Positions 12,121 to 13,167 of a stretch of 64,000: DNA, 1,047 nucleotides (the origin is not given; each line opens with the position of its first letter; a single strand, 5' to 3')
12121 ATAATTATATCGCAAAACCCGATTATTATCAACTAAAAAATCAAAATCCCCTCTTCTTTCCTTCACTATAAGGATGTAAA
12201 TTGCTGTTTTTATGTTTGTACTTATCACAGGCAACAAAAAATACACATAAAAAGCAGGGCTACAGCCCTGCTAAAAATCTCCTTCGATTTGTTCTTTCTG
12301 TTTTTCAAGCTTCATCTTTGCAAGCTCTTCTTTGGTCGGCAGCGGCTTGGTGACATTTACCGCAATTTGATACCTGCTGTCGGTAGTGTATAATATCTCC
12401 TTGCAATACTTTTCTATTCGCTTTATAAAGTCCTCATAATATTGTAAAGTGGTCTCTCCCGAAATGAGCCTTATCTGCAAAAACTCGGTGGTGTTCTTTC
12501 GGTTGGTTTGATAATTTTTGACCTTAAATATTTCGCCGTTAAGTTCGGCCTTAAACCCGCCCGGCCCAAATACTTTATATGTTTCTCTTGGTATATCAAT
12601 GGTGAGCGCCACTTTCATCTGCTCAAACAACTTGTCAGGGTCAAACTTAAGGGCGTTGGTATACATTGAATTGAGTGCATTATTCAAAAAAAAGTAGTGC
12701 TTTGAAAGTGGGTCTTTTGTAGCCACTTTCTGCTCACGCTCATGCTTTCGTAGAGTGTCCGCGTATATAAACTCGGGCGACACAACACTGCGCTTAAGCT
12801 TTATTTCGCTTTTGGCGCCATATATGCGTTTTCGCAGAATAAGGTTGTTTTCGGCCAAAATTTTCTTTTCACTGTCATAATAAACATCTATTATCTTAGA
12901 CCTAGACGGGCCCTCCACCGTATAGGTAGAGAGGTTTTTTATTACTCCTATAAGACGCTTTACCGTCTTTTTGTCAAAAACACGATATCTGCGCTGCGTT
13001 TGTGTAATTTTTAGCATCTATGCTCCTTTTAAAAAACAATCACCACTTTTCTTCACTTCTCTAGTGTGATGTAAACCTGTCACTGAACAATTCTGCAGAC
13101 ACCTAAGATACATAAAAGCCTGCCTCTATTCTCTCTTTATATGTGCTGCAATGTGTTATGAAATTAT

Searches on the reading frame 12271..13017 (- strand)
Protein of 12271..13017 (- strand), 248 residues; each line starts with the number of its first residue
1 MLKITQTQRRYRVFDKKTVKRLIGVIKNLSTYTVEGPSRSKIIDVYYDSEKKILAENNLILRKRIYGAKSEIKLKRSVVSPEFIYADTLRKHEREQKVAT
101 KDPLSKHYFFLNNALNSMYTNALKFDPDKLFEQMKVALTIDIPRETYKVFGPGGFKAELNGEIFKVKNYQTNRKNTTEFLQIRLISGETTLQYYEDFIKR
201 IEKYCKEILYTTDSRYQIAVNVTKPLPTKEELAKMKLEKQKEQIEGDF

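Call 19: search_protein_families(library=pfam, proteins=[window:12271-13017:-])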
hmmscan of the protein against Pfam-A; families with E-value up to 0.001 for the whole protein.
window:12271-13017:- (248 aa): 1 family
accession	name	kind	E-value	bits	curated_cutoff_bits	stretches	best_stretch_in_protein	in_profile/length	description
PF01928.26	CYTH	-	8e-05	23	23.2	1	27-159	21-130/179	CYTH domain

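Call 56: find_homologous_proteins(query=window:12271-13017:-)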
Query window:12271-13017:- (248 aa): 93 proteins with E <= 0.001 among 621 candidates.
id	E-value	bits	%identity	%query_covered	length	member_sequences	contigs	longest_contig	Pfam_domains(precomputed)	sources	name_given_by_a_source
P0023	9.5e-145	498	91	100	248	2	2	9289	-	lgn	-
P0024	3.4e-130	451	84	100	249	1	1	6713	-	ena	-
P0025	2.1e-94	333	60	96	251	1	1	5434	-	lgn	-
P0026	5.9e-94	332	62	98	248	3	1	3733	-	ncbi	-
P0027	9.6e-94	331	61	99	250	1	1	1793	-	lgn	-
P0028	1.6e-93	331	62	98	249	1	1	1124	-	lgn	-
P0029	3.4e-93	330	61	100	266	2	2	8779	-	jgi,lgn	-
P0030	1.9e-92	327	61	100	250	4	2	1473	-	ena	-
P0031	1.8e-91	324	61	95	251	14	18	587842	-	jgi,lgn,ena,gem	-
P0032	7.2e-91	322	60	98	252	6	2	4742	-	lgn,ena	-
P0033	2.6e-90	320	61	99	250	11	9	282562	-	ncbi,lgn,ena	-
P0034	2.7e-90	320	58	100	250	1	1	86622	-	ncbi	-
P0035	4.0e-90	319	59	96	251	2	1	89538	-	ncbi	-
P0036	1.3e-88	315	59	99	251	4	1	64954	-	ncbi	-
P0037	5.3e-87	309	58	95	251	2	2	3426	-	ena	-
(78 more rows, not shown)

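Call 57: find_encoding_contigs(protein=P0023, flank=10000, max_places=4)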
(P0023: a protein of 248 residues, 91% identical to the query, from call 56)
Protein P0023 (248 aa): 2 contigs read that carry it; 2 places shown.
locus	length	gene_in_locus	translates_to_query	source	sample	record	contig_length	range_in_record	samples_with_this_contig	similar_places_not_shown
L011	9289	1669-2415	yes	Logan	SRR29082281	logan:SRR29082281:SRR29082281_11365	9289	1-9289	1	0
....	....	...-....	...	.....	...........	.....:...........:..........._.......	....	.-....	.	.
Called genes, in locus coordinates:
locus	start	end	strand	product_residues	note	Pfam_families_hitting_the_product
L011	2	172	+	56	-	?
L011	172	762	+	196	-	PF04542:Sigma70_r2, PF08281:Sigma70_r4_2 (weak)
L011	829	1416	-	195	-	PF02915:Rubrerythrin, PF21349:RUBY_RBDX (weak)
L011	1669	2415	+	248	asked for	-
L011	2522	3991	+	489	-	-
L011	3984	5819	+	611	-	PF00009:GTP_EFTU, PF01926:MMR_HSR1 (weak), PF22042:EF-G_D2, PF03144:GTP_EFTU_D2, PF14492:EFG_III (faint), PF00679:EFG_C, PF21018:BipA_C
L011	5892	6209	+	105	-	-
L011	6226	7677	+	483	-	PF00772:DnaB, PF13481:AAA_25, PF03796:DnaB_C, PF06745:ATPase (weak)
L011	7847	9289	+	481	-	?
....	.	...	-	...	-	?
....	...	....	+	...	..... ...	-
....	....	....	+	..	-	?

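Call 58: find_encoding_contigs(protein=P0024, flank=10000, max_places=4)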
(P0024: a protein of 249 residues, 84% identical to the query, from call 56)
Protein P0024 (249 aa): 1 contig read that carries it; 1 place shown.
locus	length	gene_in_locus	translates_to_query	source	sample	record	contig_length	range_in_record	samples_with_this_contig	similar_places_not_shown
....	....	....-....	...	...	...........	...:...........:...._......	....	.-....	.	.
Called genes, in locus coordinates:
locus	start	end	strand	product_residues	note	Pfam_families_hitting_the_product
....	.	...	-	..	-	?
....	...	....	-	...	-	-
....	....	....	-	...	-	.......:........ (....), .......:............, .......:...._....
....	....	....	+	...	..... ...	-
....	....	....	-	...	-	-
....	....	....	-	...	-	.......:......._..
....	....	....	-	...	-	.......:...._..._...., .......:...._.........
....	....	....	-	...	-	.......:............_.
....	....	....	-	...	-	-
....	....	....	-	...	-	?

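Call 86: list_cluster_members(proteins=[P0026, P0033, P0034, P0036, P0017, P0018])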
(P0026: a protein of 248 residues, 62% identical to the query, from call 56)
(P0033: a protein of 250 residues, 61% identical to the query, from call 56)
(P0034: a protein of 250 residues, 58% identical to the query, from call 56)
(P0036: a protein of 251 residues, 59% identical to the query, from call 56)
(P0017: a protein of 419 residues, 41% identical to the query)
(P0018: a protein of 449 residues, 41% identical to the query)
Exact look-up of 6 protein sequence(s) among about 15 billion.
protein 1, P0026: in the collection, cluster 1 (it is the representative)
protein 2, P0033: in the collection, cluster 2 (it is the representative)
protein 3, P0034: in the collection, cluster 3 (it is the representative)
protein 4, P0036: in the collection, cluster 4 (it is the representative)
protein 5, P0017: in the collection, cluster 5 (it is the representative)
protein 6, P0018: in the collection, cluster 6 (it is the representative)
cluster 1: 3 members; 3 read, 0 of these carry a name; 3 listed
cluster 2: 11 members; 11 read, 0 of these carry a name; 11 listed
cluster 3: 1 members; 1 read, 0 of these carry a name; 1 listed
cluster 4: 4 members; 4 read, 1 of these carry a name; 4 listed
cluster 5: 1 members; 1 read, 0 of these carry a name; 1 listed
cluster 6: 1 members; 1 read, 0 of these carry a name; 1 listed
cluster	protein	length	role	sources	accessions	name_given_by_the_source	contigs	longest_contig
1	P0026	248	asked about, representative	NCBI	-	-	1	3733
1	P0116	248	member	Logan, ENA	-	-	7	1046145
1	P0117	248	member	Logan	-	-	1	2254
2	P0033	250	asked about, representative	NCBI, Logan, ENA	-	-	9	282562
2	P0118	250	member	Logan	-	-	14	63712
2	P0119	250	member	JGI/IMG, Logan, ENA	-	-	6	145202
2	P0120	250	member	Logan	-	-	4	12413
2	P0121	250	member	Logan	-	-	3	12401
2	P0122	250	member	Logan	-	-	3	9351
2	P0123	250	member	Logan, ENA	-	-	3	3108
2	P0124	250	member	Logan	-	-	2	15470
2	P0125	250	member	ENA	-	-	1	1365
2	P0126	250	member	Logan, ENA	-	-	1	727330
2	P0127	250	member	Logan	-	-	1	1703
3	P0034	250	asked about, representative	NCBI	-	-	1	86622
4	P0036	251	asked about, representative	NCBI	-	-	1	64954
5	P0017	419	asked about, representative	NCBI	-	-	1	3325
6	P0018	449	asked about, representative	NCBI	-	-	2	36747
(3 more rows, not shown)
